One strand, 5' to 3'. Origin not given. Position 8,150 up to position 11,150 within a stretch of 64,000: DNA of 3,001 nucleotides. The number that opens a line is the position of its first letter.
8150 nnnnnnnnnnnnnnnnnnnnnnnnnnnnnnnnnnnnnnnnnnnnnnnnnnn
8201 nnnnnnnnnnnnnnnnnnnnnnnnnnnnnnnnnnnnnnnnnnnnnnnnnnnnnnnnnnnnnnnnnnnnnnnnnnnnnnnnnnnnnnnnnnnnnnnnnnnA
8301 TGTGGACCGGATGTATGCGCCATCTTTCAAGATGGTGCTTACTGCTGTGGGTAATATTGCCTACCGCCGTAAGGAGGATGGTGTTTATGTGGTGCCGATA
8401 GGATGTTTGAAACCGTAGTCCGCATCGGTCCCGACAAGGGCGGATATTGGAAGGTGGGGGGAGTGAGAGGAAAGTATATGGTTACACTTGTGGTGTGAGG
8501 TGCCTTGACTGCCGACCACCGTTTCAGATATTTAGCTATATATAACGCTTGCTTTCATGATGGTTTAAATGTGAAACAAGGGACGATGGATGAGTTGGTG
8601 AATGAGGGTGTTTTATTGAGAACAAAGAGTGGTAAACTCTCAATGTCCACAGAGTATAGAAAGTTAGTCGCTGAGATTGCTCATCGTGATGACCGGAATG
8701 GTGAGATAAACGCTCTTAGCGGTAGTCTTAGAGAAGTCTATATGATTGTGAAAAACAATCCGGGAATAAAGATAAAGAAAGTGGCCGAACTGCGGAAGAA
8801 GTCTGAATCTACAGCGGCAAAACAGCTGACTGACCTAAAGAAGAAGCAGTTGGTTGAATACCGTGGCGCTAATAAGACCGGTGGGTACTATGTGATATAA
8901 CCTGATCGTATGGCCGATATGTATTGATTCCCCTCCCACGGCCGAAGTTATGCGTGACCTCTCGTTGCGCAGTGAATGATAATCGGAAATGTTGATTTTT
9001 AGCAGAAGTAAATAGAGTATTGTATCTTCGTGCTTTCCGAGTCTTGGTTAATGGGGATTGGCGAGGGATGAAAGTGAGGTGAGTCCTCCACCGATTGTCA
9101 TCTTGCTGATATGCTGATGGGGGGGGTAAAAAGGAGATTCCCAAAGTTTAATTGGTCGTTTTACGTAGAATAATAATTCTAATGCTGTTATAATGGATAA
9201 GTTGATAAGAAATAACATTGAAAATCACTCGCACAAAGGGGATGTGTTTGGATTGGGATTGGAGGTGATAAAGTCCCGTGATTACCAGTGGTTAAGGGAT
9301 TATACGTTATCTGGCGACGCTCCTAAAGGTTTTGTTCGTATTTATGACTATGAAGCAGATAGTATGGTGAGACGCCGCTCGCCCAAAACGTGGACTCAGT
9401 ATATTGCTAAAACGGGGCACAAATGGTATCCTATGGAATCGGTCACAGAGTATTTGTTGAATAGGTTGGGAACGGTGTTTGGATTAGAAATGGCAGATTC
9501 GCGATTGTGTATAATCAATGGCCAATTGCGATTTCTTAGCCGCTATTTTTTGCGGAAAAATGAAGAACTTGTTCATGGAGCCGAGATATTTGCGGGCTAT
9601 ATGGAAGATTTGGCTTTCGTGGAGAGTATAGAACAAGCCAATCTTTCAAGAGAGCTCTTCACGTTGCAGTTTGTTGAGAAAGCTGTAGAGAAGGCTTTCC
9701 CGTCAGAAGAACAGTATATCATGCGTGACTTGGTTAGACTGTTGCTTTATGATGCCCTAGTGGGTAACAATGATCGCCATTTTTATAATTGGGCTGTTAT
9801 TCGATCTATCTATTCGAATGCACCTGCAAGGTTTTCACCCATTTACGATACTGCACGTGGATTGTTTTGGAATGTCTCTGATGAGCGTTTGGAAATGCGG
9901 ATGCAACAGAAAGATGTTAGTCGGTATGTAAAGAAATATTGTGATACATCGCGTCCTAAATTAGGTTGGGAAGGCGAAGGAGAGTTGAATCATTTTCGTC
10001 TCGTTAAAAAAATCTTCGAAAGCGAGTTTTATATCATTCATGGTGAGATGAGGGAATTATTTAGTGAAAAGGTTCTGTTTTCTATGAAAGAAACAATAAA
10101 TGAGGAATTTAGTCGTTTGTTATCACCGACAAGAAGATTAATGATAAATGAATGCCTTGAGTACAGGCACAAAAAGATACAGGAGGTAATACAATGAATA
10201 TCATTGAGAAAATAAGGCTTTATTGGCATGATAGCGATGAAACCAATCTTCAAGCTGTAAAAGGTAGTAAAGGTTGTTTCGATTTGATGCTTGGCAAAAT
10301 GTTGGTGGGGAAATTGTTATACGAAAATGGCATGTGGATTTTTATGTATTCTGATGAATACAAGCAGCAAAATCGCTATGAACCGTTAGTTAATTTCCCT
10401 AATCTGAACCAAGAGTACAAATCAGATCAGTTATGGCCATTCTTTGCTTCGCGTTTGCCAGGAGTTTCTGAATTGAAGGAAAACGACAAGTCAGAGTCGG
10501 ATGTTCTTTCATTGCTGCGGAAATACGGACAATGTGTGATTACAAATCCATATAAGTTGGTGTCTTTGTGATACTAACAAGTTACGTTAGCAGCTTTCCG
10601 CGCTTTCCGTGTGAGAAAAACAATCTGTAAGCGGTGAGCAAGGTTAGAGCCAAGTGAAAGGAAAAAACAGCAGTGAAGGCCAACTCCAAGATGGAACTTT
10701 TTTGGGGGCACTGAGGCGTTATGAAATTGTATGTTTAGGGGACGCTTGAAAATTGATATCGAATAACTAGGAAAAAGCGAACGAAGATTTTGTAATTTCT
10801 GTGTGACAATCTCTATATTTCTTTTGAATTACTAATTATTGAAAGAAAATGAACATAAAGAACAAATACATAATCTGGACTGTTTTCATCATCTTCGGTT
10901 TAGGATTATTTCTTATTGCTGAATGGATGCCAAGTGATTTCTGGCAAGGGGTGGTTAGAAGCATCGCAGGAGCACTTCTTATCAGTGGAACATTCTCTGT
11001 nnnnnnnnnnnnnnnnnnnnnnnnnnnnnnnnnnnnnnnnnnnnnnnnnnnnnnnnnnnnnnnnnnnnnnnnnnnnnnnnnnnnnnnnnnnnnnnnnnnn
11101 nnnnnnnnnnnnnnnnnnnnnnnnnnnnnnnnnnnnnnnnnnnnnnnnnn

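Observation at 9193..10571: Split HipA system in permuted order: divergent kinase first, HipS-like gene second, no adjacent HipB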

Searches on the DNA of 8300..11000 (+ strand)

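Call 69: search_rna_families(source=window, start=8300, end=11000, threshold=evalue, max_evalue=0.1)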
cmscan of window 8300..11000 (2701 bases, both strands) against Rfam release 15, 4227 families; matches with E-value up to 0.1: 0.
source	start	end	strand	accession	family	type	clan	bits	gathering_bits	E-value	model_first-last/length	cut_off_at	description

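Call 76: search_rna_families(source=L077, start=4900, end=6750, threshold=evalue, max_evalue=0.01)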
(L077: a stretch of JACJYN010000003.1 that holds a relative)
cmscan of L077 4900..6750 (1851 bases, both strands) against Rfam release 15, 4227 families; matches with E-value up to 0.01: 0.
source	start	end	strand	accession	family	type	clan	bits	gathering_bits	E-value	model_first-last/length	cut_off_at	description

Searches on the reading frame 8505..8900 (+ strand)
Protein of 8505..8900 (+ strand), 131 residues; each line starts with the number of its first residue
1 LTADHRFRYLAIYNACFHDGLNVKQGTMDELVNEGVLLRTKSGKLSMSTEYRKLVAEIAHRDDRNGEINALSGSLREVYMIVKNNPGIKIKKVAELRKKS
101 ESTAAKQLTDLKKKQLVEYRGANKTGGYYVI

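Call 3: search_protein_families(library=pfam, proteins=[window:8505-8900:+], max_evalue=1)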
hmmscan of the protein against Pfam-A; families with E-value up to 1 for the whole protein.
window:8505-8900:+ (131 aa): 9 families
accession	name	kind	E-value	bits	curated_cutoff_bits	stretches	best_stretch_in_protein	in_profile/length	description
PF01325.25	Fe_dep_repress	-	0.011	16.4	26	1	75-121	10-56/60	Iron dependent repressor, N-terminal DNA binding domain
PF13412.12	HTH_24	-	0.018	15.1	21.9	1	81-118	11-48/48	Winged helix-turn-helix DNA-binding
PF04079.22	SMC_ScpB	-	0.04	13.9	27.4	1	44-127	56-134/160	Segregation and condensation complex subunit ScpB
PF16574.10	CEP209_CC5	-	0.059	13.9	25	1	38-115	3-75/128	Coiled-coil region of centrosome protein CE290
PF03444.21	HrcA_DNA-bdg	-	0.062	13.4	21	1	82-128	18-63/79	Winged helix-turn-helix transcription repressor, HrcA DNA-binding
PF01047.28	MarR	-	0.1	12.9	24.6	1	80-118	10-48/59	MarR family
PF12802.13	MarR_2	-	0.13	12.9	27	1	82-120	14-53/61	MarR family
PF09010.15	AsiA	-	0.13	12.8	25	0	30-64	34-67/85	Anti-Sigma Factor A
PF01201.27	Ribosomal_S8e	-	0.14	12.9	30.2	1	32-70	92-130/133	Ribosomal protein S8e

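Call 4: search_protein_families(library=ncbifam, proteins=[window:8505-8900:+], max_evalue=1)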
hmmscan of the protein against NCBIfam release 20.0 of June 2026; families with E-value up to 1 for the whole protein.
window:8505-8900:+ (131 aa): 5 families
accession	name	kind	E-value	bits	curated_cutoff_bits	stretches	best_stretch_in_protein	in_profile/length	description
TIGR01884.1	cas_HTH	subfamily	0.00023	20.6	60.2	1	77-128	146-196/202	CRISPR-associated CARF protein Csa3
NF033573.1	transpos_IS200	equivalog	0.015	15.6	55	1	46-115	29-96/126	IS200/IS605 family transposase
NF045644.1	TransRegBhcR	equivalog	0.015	14.6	350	1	60-121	14-74/267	HTH-type transcriptional regulator BhcR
NF007416.0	PRK09954.1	equivalog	0.055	12.4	561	1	76-126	6-56/362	sugar kinase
NF053755.1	MsvR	equivalog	0.063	13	220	1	68-121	7-60/236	transcriptional factor MsvR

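Call 28: search_protein_families(library=padloc, proteins=[window:8505-8897:+], max_evalue=0.1)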
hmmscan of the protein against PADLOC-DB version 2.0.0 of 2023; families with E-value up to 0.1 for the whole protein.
window:8505-8897:+ (131 aa): 11 families
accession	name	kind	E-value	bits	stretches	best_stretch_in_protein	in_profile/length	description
PDLC01879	CARF3--CARF_TM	-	2.5e-05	22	1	78-124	161-203/222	-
PDLC03963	SoFic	-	2.8e-05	21.7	1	51-124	274-344/361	-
PDLC01434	CasR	-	3.1e-05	21.9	1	70-121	125-175/191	"CAS-I,CAS-II,CAS-III,CAS-IV,CAS-V,CAS-VI; associated_signaling"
PDLC01268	CasR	-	0.00011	20.2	1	71-124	122-173/179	"CAS-I,CAS-II,CAS-III,CAS-IV,CAS-V,CAS-VI; associated_signaling"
PDLC01852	CARF3--CARF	-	0.00013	19.9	1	70-125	140-195/208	-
PDLC01850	CARF3--CARF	-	0.00015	19.7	1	66-124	138-196/209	-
PDLC01860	CARF3--CARF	-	0.0027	15.8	1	75-125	145-195/210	-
PDLC01438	Csa3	-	0.0054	14.8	1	54-129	137-199/305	"CAS-I,CAS-II,CAS-III,CAS-IV,CAS-V,CAS-VI; associated_signaling"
PDLC01044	Csa3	-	0.0077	14.1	1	77-121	140-183/194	Type I-A associated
PDLC01848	CARF3--CARF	-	0.013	13.2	1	85-120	147-182/197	-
PDLC01854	CARF3--CARF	-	0.016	12.9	1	84-119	154-187/208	-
